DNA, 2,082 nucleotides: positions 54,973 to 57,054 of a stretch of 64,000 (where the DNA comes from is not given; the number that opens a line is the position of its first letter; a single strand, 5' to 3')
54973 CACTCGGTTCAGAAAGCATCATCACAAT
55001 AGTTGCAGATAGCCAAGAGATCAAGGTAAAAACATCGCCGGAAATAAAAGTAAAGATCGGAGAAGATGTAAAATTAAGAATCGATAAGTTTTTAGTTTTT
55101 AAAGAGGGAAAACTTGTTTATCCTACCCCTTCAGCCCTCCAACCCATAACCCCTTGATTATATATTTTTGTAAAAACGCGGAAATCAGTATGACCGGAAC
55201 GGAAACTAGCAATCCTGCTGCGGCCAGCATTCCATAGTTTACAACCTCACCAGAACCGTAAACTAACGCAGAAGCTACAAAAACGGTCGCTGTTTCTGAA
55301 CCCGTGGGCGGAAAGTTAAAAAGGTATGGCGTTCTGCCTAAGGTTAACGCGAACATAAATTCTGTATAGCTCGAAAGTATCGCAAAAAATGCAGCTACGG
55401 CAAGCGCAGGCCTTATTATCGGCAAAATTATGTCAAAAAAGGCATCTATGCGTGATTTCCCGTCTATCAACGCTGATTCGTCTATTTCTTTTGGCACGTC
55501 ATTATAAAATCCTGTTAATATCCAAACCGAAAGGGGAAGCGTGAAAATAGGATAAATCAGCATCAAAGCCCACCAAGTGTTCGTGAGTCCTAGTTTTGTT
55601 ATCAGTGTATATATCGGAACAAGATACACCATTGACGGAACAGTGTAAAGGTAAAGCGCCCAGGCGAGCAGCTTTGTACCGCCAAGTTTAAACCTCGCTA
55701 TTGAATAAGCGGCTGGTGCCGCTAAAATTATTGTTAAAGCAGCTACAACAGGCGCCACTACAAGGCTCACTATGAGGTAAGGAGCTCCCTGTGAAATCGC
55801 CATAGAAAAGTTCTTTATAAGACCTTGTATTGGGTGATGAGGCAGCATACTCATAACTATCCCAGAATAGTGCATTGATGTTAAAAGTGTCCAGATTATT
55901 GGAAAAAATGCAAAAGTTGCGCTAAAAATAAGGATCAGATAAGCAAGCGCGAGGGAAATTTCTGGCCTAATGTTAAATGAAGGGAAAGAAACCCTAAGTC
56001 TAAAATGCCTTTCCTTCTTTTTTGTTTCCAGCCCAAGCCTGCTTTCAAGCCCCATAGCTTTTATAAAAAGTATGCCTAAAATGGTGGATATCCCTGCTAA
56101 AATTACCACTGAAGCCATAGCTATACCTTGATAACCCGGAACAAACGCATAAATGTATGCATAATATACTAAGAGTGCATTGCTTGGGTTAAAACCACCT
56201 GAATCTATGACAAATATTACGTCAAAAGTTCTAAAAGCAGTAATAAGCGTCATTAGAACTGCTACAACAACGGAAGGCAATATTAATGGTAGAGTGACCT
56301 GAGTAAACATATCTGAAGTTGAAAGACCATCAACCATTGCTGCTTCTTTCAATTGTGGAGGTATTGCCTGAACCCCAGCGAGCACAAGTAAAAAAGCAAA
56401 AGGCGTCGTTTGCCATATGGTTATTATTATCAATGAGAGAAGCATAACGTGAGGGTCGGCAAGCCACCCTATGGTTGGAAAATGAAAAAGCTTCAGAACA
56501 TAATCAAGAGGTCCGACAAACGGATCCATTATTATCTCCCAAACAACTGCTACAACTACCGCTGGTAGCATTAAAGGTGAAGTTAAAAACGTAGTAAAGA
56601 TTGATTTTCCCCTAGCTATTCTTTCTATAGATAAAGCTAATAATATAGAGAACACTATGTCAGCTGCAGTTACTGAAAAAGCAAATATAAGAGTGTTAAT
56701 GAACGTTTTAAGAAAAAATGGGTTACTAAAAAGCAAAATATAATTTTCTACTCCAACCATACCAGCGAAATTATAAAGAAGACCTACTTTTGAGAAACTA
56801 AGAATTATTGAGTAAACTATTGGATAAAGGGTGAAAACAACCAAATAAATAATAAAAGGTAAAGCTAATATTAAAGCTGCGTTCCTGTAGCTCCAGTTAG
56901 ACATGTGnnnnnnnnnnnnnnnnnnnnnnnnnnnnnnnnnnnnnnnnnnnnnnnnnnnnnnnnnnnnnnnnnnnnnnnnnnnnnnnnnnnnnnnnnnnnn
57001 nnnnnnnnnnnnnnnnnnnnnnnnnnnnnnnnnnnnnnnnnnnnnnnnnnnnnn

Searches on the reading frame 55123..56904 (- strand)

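Call 16: search_protein_families(library=pfam, proteins=[window:55123-56904:-], max_evalue=0.001)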
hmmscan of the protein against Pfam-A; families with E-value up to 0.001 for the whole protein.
window:55123-56904:- (593 aa): 1 family
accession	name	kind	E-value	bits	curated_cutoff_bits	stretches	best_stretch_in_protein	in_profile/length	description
PF00528.27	BPD_transp_1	-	1.3e-21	77.6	26.4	2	83-278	2-173/184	Binding-protein-dependent transport system inner membrane component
